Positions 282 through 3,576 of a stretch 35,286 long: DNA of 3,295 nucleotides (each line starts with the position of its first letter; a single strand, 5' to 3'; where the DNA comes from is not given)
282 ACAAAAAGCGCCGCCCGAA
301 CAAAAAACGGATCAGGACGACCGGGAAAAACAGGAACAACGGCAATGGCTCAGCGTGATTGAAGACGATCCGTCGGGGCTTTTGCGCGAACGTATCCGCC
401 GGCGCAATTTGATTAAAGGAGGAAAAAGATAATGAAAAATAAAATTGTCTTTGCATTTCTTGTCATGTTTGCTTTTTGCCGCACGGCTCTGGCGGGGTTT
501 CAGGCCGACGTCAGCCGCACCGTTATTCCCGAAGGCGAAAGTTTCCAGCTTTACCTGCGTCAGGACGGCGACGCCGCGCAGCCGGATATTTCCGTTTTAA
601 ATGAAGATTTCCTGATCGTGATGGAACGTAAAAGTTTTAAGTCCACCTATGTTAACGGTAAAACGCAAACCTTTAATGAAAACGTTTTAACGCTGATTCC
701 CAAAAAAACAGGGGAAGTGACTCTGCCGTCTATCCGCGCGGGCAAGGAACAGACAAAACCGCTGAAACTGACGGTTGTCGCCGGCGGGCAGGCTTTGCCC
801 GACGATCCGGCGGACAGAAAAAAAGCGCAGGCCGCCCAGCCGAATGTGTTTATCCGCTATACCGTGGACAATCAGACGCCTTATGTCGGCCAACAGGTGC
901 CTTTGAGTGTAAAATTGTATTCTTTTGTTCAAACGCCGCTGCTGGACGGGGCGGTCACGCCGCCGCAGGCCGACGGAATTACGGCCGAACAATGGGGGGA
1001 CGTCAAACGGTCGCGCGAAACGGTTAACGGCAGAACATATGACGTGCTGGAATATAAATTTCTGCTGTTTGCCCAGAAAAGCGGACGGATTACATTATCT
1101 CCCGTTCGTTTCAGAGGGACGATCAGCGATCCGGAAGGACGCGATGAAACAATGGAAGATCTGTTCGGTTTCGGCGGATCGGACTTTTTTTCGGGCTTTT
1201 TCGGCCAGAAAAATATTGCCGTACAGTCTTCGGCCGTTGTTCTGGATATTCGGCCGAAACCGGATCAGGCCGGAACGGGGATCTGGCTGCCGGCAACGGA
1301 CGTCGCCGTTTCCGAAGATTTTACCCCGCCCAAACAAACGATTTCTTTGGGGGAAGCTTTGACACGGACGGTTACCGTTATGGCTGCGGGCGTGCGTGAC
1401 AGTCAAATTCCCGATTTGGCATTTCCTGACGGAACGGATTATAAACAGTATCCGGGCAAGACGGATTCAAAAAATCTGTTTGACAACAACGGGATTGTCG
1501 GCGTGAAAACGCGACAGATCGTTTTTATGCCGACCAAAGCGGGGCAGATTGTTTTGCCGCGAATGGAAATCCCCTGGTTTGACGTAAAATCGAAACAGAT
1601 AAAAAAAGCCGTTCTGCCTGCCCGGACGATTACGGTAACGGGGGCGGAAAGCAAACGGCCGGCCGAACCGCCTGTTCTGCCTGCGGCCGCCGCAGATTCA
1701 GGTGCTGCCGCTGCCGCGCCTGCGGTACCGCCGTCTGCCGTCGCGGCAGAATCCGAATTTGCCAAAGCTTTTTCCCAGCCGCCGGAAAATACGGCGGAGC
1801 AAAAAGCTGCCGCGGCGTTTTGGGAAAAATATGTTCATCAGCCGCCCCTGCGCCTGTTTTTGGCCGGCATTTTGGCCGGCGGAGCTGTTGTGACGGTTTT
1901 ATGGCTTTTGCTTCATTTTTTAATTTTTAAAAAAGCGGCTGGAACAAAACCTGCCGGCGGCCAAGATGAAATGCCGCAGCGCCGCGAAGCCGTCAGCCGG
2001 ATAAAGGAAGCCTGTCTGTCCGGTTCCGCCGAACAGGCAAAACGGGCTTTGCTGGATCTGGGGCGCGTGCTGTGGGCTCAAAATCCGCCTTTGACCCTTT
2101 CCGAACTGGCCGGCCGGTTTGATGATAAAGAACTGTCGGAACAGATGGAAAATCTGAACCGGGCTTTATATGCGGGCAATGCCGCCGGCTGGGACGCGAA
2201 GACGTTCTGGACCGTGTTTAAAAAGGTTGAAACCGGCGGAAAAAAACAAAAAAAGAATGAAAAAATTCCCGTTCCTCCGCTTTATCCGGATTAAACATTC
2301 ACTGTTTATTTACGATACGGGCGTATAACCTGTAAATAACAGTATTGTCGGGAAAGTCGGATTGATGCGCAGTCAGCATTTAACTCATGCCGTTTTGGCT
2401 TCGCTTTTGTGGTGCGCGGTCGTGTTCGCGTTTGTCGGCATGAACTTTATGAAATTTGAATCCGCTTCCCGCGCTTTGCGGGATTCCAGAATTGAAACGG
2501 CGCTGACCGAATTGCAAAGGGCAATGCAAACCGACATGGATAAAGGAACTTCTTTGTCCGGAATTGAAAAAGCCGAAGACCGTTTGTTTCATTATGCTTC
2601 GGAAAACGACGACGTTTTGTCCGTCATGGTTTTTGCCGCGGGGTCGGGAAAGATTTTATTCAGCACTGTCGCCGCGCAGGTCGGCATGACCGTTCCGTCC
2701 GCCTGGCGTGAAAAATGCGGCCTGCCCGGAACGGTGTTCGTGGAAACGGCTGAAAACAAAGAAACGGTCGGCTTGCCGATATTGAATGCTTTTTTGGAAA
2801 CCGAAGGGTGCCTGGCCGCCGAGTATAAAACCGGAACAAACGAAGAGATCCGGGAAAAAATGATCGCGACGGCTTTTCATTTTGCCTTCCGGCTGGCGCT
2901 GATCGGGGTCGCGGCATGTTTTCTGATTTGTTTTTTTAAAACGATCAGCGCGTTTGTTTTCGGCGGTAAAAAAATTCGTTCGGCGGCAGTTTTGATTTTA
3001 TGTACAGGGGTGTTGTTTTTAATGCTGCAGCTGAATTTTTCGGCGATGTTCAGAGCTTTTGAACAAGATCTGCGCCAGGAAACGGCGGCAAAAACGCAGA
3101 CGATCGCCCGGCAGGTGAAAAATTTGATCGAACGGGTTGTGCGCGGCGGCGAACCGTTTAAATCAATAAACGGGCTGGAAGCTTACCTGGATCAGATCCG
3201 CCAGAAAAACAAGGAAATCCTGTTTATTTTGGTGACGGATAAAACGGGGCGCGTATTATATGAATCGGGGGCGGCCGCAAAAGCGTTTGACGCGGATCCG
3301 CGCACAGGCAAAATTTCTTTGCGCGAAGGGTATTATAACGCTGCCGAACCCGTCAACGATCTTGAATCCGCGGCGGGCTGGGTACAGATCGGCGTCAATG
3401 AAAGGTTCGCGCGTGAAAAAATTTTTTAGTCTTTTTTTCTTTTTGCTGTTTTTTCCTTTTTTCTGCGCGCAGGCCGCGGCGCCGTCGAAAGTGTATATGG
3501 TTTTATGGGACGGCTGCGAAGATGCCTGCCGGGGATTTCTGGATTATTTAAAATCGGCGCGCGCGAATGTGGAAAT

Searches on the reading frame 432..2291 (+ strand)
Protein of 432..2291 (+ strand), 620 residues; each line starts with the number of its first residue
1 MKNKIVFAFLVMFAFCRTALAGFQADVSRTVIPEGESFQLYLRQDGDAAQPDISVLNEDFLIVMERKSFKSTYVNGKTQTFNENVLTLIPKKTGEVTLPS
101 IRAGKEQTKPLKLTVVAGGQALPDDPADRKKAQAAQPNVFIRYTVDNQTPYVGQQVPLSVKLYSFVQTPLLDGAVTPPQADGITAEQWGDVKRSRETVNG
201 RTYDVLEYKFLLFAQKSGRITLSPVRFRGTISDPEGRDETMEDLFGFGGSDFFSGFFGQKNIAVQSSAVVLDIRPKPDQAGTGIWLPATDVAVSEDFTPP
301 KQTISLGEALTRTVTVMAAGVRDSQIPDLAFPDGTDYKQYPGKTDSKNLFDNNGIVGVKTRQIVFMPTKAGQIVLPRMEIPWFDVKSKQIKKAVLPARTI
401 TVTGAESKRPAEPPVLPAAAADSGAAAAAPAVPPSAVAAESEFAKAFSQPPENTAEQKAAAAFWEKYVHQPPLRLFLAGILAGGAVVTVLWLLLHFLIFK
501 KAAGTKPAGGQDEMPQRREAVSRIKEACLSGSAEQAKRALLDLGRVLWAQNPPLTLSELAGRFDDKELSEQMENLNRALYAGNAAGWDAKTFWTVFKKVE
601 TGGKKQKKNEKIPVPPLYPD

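Call 14: search_protein_families(library=pfam, proteins=[window:432-2291:+], max_evalue=0.001)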
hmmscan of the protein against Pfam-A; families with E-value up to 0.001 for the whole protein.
window:432-2291:+ (620 aa): 3 families
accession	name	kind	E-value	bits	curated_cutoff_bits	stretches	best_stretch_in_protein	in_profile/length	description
PF13584.12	BatD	-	1.4e-24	87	24.1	3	25-115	1-92/92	BatD DUF11 like domain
PF25607.1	DUF7939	-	4.3e-16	59.5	27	1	518-600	2-78/81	Domain of unknown function (DUF7939)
PF12584.13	TRAPPC10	-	2.7e-05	24.5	22.5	0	75-148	88-141/150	Trafficking protein particle complex subunit 10, TRAPPC10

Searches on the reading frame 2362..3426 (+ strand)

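Call 14: search_protein_families(library=pfam, proteins=[window:2362-3426:+], max_evalue=0.001)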
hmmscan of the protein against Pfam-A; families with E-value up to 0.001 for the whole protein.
window:2362-3426:+ (355 aa): 1 family
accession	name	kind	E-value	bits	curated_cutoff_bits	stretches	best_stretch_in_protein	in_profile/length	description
PF10144.15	SMP_2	-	0.0005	20.2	28.9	1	205-347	10-147/159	Bacterial virulence factor haemolysin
